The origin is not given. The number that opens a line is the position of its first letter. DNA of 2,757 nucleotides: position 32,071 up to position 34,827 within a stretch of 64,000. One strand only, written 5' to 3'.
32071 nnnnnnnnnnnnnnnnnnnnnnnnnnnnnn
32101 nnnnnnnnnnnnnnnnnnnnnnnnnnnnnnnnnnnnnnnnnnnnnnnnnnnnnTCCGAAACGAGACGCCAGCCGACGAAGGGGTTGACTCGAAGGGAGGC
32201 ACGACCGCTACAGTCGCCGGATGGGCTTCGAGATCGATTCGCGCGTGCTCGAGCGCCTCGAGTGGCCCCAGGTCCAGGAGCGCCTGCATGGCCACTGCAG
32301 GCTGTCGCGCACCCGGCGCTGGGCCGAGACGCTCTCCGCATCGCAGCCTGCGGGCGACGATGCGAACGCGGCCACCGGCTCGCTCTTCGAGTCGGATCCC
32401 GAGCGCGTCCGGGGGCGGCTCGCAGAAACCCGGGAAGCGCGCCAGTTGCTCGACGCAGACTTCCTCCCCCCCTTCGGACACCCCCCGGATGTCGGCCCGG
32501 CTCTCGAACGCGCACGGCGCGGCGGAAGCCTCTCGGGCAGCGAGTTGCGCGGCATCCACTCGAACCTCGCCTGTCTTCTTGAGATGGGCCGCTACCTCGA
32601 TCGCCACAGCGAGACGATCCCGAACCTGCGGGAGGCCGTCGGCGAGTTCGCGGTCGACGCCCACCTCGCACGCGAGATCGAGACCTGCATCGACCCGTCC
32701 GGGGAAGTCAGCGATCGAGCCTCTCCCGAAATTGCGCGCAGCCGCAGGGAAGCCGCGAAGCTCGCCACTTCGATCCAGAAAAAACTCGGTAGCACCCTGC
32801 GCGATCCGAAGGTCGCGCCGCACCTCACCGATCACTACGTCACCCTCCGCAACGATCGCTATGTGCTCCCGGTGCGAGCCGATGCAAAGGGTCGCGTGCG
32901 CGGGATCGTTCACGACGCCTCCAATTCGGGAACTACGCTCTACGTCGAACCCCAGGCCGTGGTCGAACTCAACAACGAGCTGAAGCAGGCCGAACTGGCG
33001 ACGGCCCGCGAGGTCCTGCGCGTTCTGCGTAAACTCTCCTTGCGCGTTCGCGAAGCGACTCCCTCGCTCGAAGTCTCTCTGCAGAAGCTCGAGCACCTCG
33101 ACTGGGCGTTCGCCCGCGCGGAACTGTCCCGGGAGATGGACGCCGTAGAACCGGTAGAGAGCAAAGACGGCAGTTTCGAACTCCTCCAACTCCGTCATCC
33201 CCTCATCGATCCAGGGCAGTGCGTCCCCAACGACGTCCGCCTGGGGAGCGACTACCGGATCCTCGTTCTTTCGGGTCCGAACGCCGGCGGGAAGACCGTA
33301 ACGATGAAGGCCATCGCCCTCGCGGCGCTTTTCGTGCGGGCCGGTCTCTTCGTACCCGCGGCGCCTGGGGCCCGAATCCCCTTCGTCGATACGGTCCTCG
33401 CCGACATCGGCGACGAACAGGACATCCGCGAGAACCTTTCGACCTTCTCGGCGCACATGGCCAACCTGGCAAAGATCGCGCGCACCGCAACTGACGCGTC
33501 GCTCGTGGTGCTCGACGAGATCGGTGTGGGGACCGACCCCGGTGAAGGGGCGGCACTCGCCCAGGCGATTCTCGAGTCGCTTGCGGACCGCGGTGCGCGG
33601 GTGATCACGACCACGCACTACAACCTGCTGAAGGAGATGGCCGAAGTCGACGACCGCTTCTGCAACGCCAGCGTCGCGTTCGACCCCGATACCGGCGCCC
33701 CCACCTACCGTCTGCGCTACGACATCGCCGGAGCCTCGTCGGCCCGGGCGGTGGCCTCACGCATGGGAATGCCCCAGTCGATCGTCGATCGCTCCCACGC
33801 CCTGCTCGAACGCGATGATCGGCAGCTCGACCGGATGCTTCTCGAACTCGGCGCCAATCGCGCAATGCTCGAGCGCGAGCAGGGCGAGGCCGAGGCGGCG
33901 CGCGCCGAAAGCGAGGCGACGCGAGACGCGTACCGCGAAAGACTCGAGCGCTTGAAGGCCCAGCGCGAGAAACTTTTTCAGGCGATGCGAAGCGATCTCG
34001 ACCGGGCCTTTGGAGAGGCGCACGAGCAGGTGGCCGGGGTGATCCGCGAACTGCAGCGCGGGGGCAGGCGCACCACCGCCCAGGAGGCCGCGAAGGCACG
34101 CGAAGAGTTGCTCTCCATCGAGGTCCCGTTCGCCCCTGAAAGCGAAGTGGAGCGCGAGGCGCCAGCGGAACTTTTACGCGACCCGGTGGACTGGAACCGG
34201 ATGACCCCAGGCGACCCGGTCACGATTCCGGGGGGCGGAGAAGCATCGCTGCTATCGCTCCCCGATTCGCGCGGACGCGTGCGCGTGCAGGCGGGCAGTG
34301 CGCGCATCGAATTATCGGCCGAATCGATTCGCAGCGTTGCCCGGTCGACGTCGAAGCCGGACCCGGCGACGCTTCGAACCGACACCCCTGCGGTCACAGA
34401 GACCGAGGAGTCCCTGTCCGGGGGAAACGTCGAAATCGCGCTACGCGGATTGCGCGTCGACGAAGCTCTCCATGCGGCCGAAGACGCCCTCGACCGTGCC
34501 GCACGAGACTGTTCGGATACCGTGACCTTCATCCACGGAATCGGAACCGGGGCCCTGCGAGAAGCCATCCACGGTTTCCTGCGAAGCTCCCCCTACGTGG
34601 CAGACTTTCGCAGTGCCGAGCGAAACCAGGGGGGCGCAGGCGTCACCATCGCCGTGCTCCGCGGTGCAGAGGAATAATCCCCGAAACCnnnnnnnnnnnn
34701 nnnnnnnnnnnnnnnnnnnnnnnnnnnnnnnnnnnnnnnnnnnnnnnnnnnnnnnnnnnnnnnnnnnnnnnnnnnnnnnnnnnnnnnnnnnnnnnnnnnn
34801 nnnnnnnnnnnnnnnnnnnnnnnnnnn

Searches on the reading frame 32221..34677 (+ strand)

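Call 6: search_protein_families(library=pfam, proteins=[window:32221-34677:+], max_evalue=0.001)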
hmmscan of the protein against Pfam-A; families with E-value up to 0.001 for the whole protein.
window:32221-34677:+ (818 aa): 4 families
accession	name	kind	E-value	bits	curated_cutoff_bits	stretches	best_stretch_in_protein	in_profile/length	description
PF00488.27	MutS_V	-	1.1e-33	117.3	30.2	1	349-529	2-184/188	MutS domain V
PF01713.27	Smr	-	8e-21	74.4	25.7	1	741-814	3-77/77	Smr domain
PF20297.4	MSSS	-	0.00011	22.3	26.8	1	663-701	1-40/42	MutS2 and Smr-associated SH3 domain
PF13304.12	AAA_21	-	0.00027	21.5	27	0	347-370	1-24/304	AAA domain, putative AbiEii toxin, Type IV TA system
